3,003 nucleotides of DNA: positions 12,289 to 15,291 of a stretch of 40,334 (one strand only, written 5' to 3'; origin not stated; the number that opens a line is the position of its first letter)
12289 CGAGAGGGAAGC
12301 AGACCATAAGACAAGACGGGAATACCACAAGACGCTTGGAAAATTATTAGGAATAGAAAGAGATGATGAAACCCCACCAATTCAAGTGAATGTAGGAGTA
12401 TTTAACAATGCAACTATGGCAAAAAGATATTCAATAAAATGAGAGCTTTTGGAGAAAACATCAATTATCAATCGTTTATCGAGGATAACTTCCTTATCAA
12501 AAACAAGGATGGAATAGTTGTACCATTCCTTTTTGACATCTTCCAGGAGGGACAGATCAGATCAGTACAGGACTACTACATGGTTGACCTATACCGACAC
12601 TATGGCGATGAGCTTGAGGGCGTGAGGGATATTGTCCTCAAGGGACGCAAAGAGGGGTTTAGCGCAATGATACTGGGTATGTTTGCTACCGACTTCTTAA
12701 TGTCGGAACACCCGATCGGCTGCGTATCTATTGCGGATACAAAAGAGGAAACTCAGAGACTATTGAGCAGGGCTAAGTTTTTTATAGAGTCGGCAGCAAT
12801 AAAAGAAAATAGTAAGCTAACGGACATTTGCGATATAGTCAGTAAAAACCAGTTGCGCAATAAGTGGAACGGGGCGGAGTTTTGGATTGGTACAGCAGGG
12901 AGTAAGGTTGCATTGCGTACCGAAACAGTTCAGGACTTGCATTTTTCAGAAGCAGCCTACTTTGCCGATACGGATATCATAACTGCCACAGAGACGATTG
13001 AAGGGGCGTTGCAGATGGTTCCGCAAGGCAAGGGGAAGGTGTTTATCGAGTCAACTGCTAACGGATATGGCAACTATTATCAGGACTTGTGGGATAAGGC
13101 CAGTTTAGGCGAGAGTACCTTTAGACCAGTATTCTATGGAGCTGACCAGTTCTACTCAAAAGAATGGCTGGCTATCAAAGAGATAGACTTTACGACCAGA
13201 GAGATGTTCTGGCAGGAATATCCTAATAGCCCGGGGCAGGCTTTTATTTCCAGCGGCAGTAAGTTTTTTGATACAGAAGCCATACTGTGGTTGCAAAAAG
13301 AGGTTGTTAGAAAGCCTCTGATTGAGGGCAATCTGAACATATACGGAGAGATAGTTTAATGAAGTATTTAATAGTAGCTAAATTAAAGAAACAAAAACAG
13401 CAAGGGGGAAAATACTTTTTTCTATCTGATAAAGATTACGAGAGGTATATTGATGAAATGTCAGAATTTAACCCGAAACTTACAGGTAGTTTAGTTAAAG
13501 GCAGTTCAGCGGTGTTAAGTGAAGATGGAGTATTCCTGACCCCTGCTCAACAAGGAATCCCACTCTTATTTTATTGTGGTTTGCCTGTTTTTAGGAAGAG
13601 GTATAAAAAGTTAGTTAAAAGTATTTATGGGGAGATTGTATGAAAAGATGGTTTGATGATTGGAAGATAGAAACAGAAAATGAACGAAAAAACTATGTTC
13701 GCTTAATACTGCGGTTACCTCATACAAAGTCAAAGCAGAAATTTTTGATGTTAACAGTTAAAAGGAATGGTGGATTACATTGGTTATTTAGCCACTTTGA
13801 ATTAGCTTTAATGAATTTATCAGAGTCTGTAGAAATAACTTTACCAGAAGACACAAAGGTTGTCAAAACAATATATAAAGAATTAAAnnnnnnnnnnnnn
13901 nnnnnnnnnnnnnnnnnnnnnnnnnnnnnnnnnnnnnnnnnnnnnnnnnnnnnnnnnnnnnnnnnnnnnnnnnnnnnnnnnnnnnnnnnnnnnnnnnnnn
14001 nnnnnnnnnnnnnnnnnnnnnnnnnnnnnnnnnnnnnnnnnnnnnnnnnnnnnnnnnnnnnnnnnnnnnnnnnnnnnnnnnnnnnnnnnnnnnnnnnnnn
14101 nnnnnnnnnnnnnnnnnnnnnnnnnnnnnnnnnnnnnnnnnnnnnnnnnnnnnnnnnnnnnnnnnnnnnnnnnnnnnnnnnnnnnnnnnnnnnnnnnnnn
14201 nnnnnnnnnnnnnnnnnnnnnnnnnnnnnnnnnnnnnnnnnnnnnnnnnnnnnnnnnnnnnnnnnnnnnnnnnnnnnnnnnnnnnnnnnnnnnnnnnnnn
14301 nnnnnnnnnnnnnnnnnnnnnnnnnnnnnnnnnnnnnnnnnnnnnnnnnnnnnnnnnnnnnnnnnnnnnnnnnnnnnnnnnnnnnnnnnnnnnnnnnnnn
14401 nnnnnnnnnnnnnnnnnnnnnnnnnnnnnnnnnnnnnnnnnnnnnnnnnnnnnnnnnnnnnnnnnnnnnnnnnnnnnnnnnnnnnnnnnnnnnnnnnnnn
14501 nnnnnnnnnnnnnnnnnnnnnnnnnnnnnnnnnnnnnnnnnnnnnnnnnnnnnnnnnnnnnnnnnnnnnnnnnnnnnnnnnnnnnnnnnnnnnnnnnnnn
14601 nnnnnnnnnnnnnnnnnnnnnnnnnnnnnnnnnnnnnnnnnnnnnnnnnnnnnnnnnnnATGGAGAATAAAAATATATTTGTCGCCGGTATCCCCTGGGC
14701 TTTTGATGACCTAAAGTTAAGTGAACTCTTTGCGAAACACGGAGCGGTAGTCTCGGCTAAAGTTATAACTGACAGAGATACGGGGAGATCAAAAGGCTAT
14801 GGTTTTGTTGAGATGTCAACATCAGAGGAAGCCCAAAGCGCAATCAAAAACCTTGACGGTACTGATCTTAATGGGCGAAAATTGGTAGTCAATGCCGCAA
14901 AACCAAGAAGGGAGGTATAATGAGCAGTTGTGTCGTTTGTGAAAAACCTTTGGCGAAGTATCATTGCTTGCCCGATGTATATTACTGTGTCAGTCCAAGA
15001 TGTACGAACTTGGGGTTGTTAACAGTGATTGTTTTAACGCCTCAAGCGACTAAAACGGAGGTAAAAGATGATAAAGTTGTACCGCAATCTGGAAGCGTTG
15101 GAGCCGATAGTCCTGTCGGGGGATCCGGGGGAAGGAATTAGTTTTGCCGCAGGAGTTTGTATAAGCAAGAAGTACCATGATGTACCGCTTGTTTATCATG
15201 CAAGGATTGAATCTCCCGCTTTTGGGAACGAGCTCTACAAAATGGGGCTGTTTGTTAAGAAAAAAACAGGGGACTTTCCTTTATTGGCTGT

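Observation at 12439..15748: Large terminase split into separate ATPase and nuclease genes by a 1.7 kb five-gene island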

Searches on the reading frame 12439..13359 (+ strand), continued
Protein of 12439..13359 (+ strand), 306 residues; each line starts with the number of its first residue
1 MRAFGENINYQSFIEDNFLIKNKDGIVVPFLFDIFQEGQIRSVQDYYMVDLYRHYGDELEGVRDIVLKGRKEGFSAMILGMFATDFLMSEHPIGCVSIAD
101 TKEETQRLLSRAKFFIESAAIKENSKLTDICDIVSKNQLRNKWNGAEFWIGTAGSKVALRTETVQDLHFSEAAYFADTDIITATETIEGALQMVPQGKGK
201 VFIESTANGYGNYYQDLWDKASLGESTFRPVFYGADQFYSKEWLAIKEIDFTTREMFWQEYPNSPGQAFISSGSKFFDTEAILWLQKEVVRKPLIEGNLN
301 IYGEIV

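Call 54: find_related_loci(query=A3, collection=viral_contigs, flank=10000)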
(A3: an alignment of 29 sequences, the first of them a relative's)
Query A3 (306 aa) in viral_contigs; peptide patterns used: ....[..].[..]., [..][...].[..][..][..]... (x = any residue, [..] = any of these).
153 stretches matched a pattern; 104 encode a relative of the query (tblastn E <= 1e-3); the best 80 are kept; 80 distinct loci.
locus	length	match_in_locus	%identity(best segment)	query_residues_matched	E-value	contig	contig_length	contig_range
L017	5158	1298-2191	59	1-306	1e-124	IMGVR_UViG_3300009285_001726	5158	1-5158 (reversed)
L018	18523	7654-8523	59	8-306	2e-113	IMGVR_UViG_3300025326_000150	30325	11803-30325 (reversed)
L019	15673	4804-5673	59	8-306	2e-113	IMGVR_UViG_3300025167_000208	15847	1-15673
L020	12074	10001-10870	59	8-306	2e-113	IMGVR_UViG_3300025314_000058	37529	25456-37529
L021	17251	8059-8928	58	8-306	3e-109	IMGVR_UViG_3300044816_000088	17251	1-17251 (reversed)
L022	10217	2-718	62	67-306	2e-98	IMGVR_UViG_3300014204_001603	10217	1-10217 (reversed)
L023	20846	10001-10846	48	8-299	9e-79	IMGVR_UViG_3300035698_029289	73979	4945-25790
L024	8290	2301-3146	48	8-299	9e-79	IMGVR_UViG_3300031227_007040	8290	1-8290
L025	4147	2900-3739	44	10-299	1e-74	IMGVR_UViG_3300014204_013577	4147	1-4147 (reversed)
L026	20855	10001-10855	43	10-304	2e-69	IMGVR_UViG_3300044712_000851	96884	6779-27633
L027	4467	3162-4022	39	8-299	1e-65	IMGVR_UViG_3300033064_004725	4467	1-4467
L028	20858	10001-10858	41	8-299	6e-65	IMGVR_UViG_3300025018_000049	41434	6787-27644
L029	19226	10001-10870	39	7-306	9e-67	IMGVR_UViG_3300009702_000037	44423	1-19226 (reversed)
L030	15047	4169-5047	38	7-301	3e-57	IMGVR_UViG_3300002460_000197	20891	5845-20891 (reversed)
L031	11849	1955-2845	39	7-305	4e-57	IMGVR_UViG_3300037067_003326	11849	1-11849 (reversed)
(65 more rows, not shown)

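Call 59: find_encoding_contigs(protein=P0004, flank=6000, max_places=2)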
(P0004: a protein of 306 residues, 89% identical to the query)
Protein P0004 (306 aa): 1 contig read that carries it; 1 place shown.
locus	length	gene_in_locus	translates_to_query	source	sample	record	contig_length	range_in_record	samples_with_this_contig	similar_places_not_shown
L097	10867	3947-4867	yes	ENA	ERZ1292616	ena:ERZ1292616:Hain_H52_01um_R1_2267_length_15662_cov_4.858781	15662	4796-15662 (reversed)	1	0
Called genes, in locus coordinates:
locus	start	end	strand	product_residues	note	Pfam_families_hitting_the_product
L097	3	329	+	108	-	?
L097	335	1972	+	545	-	PF00118:Cpn60_TCP1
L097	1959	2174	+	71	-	-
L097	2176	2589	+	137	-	-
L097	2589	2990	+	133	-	-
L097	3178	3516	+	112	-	-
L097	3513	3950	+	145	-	-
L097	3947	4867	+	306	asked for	-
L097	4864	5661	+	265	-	PF00557:Peptidase_M24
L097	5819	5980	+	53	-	-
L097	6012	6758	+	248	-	PF01844:HNH (weak)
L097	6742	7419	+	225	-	-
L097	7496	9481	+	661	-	-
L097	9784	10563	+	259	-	-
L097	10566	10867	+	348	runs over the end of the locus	-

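Call 60: find_encoding_contigs(protein=P0008, flank=5000, max_places=2)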
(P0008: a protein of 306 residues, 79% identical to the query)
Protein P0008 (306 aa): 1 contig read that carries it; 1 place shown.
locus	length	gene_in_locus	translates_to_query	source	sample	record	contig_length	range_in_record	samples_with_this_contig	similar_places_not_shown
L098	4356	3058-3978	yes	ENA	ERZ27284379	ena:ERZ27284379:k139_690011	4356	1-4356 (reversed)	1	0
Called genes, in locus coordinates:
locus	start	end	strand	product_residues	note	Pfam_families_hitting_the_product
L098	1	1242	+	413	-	?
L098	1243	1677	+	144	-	PF03118:RNA_pol_A_CTD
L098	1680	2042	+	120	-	-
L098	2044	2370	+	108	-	-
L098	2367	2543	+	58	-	-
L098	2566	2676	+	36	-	-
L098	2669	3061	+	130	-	-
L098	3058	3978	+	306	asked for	-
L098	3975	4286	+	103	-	-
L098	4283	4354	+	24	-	?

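Call 72: find_encoding_contigs(protein=P0011, flank=10000, max_places=1)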
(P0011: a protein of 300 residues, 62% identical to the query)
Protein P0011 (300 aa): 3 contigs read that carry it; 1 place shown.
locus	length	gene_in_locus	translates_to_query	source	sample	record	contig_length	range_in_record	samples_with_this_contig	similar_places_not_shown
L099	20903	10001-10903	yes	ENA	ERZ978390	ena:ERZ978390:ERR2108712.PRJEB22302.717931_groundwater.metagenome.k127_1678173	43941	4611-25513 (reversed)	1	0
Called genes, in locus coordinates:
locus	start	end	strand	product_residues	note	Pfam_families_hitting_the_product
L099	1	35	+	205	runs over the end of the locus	PF01726:LexA_DNA_bind, PF00717:Peptidase_S24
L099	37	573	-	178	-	PF09335:VTT_dom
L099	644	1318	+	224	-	PF00590:TP_methylase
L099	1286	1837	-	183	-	-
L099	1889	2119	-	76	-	-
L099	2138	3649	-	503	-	-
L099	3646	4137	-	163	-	PF02643:DUF192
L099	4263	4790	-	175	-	PF00565:SNase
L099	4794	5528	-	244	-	PF01988:VIT1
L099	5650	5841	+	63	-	-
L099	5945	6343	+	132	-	-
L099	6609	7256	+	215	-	-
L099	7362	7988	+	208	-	-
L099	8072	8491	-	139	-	-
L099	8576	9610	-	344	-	-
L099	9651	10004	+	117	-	-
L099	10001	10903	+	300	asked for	-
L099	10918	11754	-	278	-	-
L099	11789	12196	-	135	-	-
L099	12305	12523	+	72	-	PF12844:HTH_19, PF13560:HTH_31, PF13443:HTH_26, PF01381:HTH_3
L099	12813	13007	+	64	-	-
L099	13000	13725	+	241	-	PF09250:Prim-Pol, PF08708:PriCT_1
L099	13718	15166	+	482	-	-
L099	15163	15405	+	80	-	-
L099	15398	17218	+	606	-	-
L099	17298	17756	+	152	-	-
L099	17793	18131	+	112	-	-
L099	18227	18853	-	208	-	PF02661:Fic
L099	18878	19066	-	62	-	-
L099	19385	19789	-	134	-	PF00293:NUDIX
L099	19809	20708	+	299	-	PF03721:UDPG_MGDP_dh_N, PF00984:UDPG_MGDP_dh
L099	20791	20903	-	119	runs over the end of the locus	PF08378:NERD, PF02021:UPF0102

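Call 73: search_protein_families(library=pfam, proteins=[L099:6609-7256:+, L099:7362-7988:+, L099:8072-8491:-, L099:8576-9610:-, L099:9651-10004:+, L099:10918-11754:-, L099:11789-12196:-, L099:13718-15166:+, L099:15398-17218:+, L099:17298-17756:+], max_evalue=0.01)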
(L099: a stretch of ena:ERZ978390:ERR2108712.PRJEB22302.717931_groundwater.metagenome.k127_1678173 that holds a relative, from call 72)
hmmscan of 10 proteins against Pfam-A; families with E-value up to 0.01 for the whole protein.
L099:6609-7256:+ (215 aa): 0 families

L099:7362-7988:+ (208 aa): 0 families

L099:8072-8491:- (139 aa): 3 families
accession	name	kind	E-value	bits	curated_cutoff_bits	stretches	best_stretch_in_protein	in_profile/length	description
PF01712.25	dNK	-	0.0054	16.9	27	1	5-47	1-43/203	Deoxynucleoside kinase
PF01637.24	ATPase_2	-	0.0067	16.7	33.2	1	3-95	21-96/225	ATPase domain predominantly from Archaea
PF00931.28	NB-ARC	-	0.0084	15.8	23.5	0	3-35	19-50/248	NB-ARC domain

L099:8576-9610:- (344 aa): 0 families

L099:9651-10004:+ (117 aa): 0 families

L099:10918-11754:- (278 aa): 0 families

L099:11789-12196:- (135 aa): 0 families

L099:13718-15166:+ (482 aa): 0 families

L099:15398-17218:+ (606 aa): 0 families

L099:17298-17756:+ (152 aa): 0 families

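Call 74: search_protein_families(library=phrogs, proteins=[L099:6609-7256:+, L099:7362-7988:+, L099:8072-8491:-, L099:8576-9610:-, L099:9651-10004:+, L099:10918-11754:-, L099:11789-12196:-, L099:13718-15166:+, L099:15398-17218:+, L099:17298-17756:+], max_evalue=0.001)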
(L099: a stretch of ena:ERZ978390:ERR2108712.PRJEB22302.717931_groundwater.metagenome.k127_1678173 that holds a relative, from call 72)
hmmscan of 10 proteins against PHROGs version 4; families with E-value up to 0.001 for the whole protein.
L099:6609-7256:+ (215 aa): 1 family
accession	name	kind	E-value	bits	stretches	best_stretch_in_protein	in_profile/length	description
phrog_95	-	integration and excision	3.5e-05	23.6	1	2-122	400-511/651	integrase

L099:7362-7988:+ (208 aa): 0 families

L099:8072-8491:- (139 aa): 0 families

L099:8576-9610:- (344 aa): 0 families

L099:9651-10004:+ (117 aa): 2 families
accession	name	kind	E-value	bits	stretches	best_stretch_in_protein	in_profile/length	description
phrog_2538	-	head and packaging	0.00032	21.8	0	35-106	23-110/129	terminase small subunit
phrog_309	-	head and packaging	0.00072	20.6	0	36-75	162-202/319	terminase small subunit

L099:10918-11754:- (278 aa): 0 families

L099:11789-12196:- (135 aa): 0 families

L099:13718-15166:+ (482 aa): 0 families

L099:15398-17218:+ (606 aa): 0 families

L099:17298-17756:+ (152 aa): 0 families

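Call 81: search_protein_families(library=pfam, proteins=[L097:6012-6758:+, L005:7736-7900:+, L021:11878-12096:+, L098:3975-4286:+, L003:6926-7513:-, L021:9207-9569:+, L021:10279-10698:+, L006:7043-7366:+, L017:2278-2484:+], max_evalue=0.05)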
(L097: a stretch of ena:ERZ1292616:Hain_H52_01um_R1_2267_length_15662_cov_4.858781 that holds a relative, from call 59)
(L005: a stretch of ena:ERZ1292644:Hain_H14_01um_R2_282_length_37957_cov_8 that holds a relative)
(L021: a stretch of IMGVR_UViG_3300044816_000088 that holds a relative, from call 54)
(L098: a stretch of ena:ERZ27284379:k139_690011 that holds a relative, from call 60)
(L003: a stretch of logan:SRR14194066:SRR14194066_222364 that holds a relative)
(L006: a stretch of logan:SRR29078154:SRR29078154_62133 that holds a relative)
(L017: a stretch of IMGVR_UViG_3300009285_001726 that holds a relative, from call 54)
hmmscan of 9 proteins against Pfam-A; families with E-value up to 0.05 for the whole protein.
L097:6012-6758:+ (248 aa): 4 families
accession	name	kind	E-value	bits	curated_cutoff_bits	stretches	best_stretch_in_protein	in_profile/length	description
PF01844.29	HNH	-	1.6e-05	25.4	21.4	1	196-234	7-44/47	HNH endonuclease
PF05766.18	NinG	-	0.00018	21.8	25.4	1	98-233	6-138/193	Bacteriophage Lambda NinG protein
PF07460.16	NUMOD3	-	0.0022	18.3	20.4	1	136-158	1-23/37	NUMOD3 motif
PF17839.6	CNP_C_terminal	-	0.033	15.3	27.8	0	125-181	34-87/108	C-terminal domain of cyclic nucleotide phosphodiesterase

L005:7736-7900:+ (54 aa): 2 families
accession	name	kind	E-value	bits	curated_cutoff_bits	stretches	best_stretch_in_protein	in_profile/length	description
PF13451.12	zf_Tbcl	-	6.6e-11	42.4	24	1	6-47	5-47/48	Probable treble clef domain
PF13465.12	zf-H2C2_2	-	0.0018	19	40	0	5-16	14-25/26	Zinc-finger double domain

L021:11878-12096:+ (72 aa): 1 family
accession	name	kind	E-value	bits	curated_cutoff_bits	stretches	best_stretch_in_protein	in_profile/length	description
PF10685.14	KGG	-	8e-05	23.3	20.4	1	18-35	1-18/22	Stress-induced bacterial acidophilic repeat motif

L098:3975-4286:+ (103 aa): 0 families

L003:6926-7513:- (195 aa): 2 families
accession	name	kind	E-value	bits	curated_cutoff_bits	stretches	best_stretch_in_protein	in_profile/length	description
PF13339.11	AATF-Che1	-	0.025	15.6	24.7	0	74-179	25-128/137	Apoptosis antagonizing transcription factor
PF00808.29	CBFD_NFYB_HMF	-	0.045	14.5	21.4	0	107-154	8-53/65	Histone-like transcription factor (CBF/NF-Y) and archaeal histone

L021:9207-9569:+ (120 aa): 0 families

L021:10279-10698:+ (139 aa): 0 families

L006:7043-7366:+ (107 aa): 0 families

L017:2278-2484:+ (68 aa): 0 families

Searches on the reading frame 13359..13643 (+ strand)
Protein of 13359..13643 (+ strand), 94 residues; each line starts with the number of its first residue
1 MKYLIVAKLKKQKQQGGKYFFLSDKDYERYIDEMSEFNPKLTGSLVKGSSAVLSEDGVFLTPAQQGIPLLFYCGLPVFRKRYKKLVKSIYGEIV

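Call 3: search_protein_families(library=pfam, proteins=[window:13359-13643:+], max_evalue=0.1)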
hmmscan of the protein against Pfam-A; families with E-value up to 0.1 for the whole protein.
window:13359-13643:+ (94 aa): 1 family
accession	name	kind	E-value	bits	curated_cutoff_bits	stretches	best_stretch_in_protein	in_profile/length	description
PF18913.5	FBPase_C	-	0.0026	18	27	1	24-66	19-64/127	Fructose-1-6-bisphosphatase, C-terminal domain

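Call 4: search_protein_families(library=phrogs, proteins=[window:13359-13643:+], max_evalue=0.01)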
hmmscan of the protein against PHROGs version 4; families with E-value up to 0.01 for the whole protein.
window:13359-13643:+ (94 aa): 0 families

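Call 94: find_homologous_proteins(query=window:13359-13643:+, max_evalue=0.01)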
Query window:13359-13643:+ (94 aa): 1 proteins with E <= 0.01 among 1 candidates.
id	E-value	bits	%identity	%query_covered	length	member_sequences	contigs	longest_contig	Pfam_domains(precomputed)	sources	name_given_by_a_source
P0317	8.3e-55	200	100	100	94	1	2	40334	-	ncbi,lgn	-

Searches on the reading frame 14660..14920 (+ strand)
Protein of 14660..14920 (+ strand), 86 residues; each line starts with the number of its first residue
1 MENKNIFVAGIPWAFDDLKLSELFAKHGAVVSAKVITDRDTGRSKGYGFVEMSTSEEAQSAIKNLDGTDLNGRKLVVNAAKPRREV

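Call 3: search_protein_families(library=pfam, proteins=[window:14660-14920:+], max_evalue=0.1)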
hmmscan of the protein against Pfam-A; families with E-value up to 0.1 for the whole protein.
window:14660-14920:+ (86 aa): 3 families
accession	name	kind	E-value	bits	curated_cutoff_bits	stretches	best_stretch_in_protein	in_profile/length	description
PF00076.28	RRM_1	-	1.9e-21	76.1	20.7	1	6-75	1-69/70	RNA recognition motif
PF13893.12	RRM_5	-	0.00099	19.2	27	1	19-81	43-100/125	RNA recognition motif. (a.k.a. RRM, RBD, or RNP domain)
PF16367.11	RRM_7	-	0.018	15.4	27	1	5-56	3-60/94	RNA recognition motif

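Call 4: search_protein_families(library=phrogs, proteins=[window:14660-14920:+], max_evalue=0.01)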
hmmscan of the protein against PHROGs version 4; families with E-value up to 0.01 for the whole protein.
window:14660-14920:+ (86 aa): 0 families

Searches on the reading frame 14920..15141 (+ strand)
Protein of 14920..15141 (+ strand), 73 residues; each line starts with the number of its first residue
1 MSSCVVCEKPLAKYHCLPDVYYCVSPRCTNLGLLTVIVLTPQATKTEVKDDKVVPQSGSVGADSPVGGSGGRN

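Call 3: search_protein_families(library=pfam, proteins=[window:14920-15141:+], max_evalue=0.1)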
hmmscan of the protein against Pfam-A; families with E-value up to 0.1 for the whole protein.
window:14920-15141:+ (73 aa): 0 families

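Call 4: search_protein_families(library=phrogs, proteins=[window:14920-15141:+], max_evalue=0.01)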
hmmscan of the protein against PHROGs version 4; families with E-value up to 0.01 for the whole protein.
window:14920-15141:+ (73 aa): 0 families

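Call 81: search_protein_families(library=pfam, proteins=[window:14920-15141:+], max_evalue=0.05)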
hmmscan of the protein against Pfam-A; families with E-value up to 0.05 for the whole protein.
window:14920-15141:+ (73 aa): 0 families
